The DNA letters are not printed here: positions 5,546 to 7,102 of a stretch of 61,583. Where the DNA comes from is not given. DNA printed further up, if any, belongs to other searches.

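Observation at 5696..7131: Candidate minimal RiPP-like cassette: SD-led 16-codon Cys micro-ORF, terminator, then radical SAM/SPASM enzyme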

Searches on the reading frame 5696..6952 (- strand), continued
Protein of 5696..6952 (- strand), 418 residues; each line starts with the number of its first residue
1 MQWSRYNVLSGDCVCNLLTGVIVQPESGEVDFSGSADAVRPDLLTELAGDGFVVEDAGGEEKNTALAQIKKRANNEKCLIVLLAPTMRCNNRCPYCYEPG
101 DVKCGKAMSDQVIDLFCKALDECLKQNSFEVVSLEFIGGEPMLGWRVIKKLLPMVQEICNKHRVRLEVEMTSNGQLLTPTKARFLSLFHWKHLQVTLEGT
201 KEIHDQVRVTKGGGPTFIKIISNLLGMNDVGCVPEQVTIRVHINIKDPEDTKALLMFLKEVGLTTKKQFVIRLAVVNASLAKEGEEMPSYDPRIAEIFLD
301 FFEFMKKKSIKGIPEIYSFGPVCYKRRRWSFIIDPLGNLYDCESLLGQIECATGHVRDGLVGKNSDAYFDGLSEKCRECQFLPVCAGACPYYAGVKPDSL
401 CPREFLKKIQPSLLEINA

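Call 29: find_encoding_contigs(protein=P0013, flank=8000, max_places=3)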
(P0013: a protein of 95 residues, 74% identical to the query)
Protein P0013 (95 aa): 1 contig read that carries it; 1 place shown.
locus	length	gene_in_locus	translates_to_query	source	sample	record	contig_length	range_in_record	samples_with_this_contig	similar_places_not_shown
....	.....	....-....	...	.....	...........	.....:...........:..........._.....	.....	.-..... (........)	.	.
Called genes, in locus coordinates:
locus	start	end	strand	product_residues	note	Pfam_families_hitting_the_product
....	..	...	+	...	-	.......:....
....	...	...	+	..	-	-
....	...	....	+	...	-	-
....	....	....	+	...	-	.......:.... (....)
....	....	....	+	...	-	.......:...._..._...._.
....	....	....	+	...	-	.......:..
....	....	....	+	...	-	-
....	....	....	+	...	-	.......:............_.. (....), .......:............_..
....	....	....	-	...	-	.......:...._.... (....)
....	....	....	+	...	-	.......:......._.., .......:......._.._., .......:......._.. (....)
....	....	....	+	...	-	-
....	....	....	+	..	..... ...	-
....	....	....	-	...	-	-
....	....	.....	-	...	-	?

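Call 30: find_encoding_contigs(protein=P0014, flank=8000, max_places=3)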
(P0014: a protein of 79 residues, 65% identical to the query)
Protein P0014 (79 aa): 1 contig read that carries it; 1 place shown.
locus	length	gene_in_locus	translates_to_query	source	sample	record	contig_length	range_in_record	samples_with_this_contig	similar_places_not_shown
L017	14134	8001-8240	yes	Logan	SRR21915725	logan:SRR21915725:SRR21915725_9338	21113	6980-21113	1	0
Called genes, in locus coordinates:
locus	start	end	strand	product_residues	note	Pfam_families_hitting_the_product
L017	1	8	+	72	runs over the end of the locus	PF00137:ATP-synt_C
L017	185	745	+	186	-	PF00430:ATP-synt_B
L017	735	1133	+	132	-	PF00213:OSCP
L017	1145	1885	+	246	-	PF02874:ATP-synt_ab_N, PF00006:ATP-synt_ab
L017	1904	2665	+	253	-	PF00006:ATP-synt_ab, PF00306:ATP-synt_ab_C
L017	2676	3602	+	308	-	PF00231:ATP-synt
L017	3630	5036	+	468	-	PF02874:ATP-synt_ab_N, PF00006:ATP-synt_ab, PF22919:ATP-synt_VA_C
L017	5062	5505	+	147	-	PF02823:ATP-synt_DE_N, PF00401:ATP-synt_DE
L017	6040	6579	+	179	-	PF08123:DOT1 (weak)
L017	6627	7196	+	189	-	PF04542:Sigma70_r2, PF08281:Sigma70_r4_2, PF04545:Sigma70_r4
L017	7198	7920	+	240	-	-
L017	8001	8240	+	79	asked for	-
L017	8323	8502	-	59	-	PF00830:Ribosomal_L28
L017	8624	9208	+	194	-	PF02163:Peptidase_M50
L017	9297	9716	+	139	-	PF00164:Ribosom_S12_S23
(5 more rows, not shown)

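Call 37: search_solved_structures(query=window:5696-6952:-, max_evalue=0.001)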
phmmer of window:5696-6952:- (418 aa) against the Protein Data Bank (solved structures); distinct sequences matched with E-value up to 0.001: 5.
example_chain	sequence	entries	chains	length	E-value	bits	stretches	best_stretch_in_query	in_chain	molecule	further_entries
5wgg_A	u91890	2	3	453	6.2e-16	61.5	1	85-217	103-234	Radical SAM domain protein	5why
8vpo_A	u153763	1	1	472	8.9e-09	37.9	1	41-189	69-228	Radical SAM core domain-containing protein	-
4k37_A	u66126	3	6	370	1.9e-08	36.8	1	82-220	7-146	Anaerobic sulfatase-maturating enzyme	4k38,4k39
4k36_A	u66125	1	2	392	2.8e-08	36.2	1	82-220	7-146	Anaerobic sulfatase-maturating enzyme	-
9gm3_A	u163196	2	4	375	7e-06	28.3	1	78-225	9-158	ChlB radical SAM domain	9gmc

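Call 38: search_protein_families(library=ncbifam, proteins=[L001:7411-7938:+, L001:7982-8746:+, L001:8823-9062:+], max_evalue=0.001)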
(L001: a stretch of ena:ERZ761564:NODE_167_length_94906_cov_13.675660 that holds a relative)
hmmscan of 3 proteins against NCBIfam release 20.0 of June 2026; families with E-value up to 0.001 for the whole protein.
L001:7411-7938:+ (175 aa): 85 families (the best 25 are shown)
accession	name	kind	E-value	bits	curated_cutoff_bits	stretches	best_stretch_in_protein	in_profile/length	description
NF007223.0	PRK09641.1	equivalog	3.3e-25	89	209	1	14-174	9-175/187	RNA polymerase sigma factor SigW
TIGR02937.1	sigma70-ECF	superfamily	3.8e-23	81.9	42.9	1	27-174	5-156/165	sigma-70 family RNA polymerase sigma factor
TIGR02948.1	SigW_bacill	equivalog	1.5e-22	80.5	243.1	1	19-174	14-175/187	RNA polymerase sigma factor SigW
NF007216.0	PRK09638.1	equivalog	1.9e-22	79.9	194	1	21-169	16-160/180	RNA polymerase sigma factor SigY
NF009174.0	PRK12522.1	equivalog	9.2e-22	77.9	217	1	22-170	2-154/175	RNA polymerase sigma factor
TIGR02950.1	SigM_subfam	subfamily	3e-21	75.9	147.95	1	28-168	5-143/159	RNA polymerase sigma factor, SigM family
TIGR02952.1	Sig70_famx2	equivalog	3.1e-21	76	206.45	1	19-175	7-162/170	ECF subfamily RNA polymerase sigma factor, BldN family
NF008888.0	PRK11922.1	equivalog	2.6e-20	73.1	204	1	9-175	15-188/231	RNA polymerase sigma factor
NF058625.1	sigma_PG0214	equivalog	1.3e-19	70.6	130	1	23-175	4-153/170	GFO_1088 family ECF-type sigma factor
NF009171.0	PRK12518.1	equivalog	2.4e-19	69.9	208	1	7-169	10-170/191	RNA polymerase sigma factor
TIGR02985.1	Sig70_bacteroi1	subfamily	2.7e-19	70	126.4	1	25-175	3-154/162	RNA polymerase sigma-70 factor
TIGR02989.1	Sig-70_gvs1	subfamily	3.1e-19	69.4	124.55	1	25-174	3-149/158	RNA polymerase sigma-70 factor, Rhodopirellula/Verrucomicrobium family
NF007222.0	PRK09640.1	equivalog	4.2e-19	68.8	194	1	10-162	9-161/188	RNA polymerase sigma factor SigX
TIGR02947.1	SigH_actino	hypoth_equivalog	9.3e-19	67.9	251.55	1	49-174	36-170/193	RNA polymerase sigma-70 factor, TIGR02947 family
NF007215.0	PRK09637.1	equivalog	3.9e-18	66.1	212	1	28-162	6-133/181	RNA polymerase sigma factor SigZ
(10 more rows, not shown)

L001:7982-8746:+ (254 aa): 0 families

L001:8823-9062:+ (79 aa): 0 families

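Call 41: predict_structure(alignment_id=A2)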
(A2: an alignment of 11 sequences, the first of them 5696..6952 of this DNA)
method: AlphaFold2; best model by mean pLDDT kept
length: 418 residues; sequences in the alignment: 11
mean_pLDDT: 78.2   pTM: 0.80
mean pLDDT of the five models: 78.2, 77.2, 76.5, 73.0, 71.7
residues with pLDDT >= 90: 122; 70-90: 185; 50-70: 83; < 50: 28
segments of 3 or more residues with pLDDT < 50: 33-38, 96-103, 277-287
pLDDT, mean of each block of 10 residues (from residue 1): 71 75 63 48 65 65 81 82 79 49 68 97 93 83 80 97 96 84 94 89 83 84 91 91 85 94 89 64 48 80 90 64 76 90 77 90 73 80 72 59 73 69
secondary structure, 60 per line:
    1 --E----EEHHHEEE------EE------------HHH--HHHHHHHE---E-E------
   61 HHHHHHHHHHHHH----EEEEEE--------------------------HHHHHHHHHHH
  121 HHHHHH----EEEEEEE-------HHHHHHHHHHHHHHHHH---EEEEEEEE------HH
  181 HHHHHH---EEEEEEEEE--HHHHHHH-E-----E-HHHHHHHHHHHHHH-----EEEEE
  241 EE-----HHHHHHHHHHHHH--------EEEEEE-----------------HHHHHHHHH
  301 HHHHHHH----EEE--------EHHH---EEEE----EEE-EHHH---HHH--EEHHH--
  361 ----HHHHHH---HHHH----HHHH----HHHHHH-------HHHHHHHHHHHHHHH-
elements in order: E13-15 H41-47 H61-73 E78-83 H110-126 E131-137 H145-161 E165-172 H179-186 E190-198 H201-207 H217-230 E236-242 H248-260 E269-274 H292-307 E312-314 E330-333 E338-340 H365-370 H374-377 H382-385 H390-395 H403-417

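Call 44: fold_search(model_id=the predicted structure, library=pdb)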
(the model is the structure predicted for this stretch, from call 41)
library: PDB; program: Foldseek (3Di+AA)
matches with E <= 10: 1410; with E <= 0.001: 53
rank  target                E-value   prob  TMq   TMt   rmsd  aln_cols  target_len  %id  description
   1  5why_B                2.7e-15  1.00  0.63  0.63   9.9       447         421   16  Structural Insights into Thioether Bond Formation in the Biosynthesis of Sactipeptides (released 2017-07-26)
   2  5why_A                7.6e-15  1.00  0.63  0.63   9.6       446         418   16  Structural Insights into Thioether Bond Formation in the Biosynthesis of Sactipeptides (released 2017-07-26)
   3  5wgg_A                3.5e-14  1.00  0.64  0.61   9.5       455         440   16  Structural Insights into Thioether Bond Formation in the Biosynthesis of Sactipeptides (released 2017-07-26)
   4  4k37_A                3.8e-13  1.00  0.61  0.69   4.6       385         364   20  Native anSMEcpe with bound AdoMet (released 2013-05-08)
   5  4k37_B                4.2e-13  1.00  0.59  0.66   5.1       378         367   19  Native anSMEcpe with bound AdoMet (released 2013-05-08)
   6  4k36_B                4.5e-13  1.00  0.60  0.67   5.2       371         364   19  His6 tagged anSMEcpe with bound AdoMet (released 2013-05-08)
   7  9gmc_C                8.1e-13  1.00  0.59  0.65   5.2       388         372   16  Crystal structure of the complex formed between the radical SAM protein ChlB and the R3A mutant of ChlA (released 2025-06-25)
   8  4k39_A                8.5e-13  1.00  0.59  0.67   5.0       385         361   19  Native anSMEcpe with bound AdoMet and Cp18Cys peptide (released 2013-05-08)
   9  4k39_B                1.2e-12  1.00  0.58  0.67   5.3       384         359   17  Native anSMEcpe with bound AdoMet and Cp18Cys peptide (released 2013-05-08)
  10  4k36_A                1.4e-12  1.00  0.60  0.65   4.6       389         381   20  His6 tagged anSMEcpe with bound AdoMet (released 2013-05-08)
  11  4k38_B                1.4e-12  1.00  0.58  0.66   5.5       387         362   19  Native anSMEcpe with bound AdoMet and Kp18Cys peptide (released 2013-05-08)
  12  9gm3_A                1.4e-12  1.00  0.57  0.62   6.3       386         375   16  Crystal structure of the complex formed between the radical SAM protein ChlB and the leader region of its precursor su (released 2025-06-25)
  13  9gm3_C                1.9e-12  1.00  0.57  0.63   6.2       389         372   17  Crystal structure of the complex formed between the radical SAM protein ChlB and the leader region of its precursor su (released 2025-06-25)
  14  9gmc_A                2.2e-12  1.00  0.60  0.66   5.1       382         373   17  Crystal structure of the complex formed between the radical SAM protein ChlB and the R3A mutant of ChlA (released 2025-06-25)
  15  4k38_A                2.6e-12  1.00  0.59  0.66   5.2       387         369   19  Native anSMEcpe with bound AdoMet and Kp18Cys peptide (released 2013-05-08)
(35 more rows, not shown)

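Call 53: find_encoding_contigs(protein=P0007, flank=2500, max_places=1)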
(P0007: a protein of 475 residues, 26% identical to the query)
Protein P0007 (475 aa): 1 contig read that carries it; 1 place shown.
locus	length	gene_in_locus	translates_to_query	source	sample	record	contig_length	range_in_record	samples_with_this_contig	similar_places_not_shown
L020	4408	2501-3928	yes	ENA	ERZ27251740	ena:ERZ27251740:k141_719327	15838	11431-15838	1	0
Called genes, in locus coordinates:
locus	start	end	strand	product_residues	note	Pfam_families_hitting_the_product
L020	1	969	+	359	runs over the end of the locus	PF00155:Aminotran_1_2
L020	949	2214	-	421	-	PF05157:MshEN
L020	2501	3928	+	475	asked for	PF04055:Radical_SAM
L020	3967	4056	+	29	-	-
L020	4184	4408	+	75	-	?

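Call 54: find_encoding_contigs(protein=P0009, flank=2500, max_places=1)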
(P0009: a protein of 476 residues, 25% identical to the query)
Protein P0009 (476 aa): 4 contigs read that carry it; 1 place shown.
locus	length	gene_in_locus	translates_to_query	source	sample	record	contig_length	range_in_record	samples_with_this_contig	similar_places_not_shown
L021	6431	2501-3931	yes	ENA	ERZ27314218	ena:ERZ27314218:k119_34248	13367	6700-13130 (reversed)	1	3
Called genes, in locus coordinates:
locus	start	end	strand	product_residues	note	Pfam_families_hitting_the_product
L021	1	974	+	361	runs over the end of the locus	PF00155:Aminotran_1_2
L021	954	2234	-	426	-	PF05157:MshEN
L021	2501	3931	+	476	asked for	PF04055:Radical_SAM, PF13353:Fer4_12 (weak)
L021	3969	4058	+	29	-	-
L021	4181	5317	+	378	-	PF00496:SBP_bac_5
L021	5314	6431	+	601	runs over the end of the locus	PF02743:dCache_1, PF17201:Cache_3-Cache_2 (weak), PF00672:HAMP (weak), PF00512:HisKA, PF02518:HATPase_c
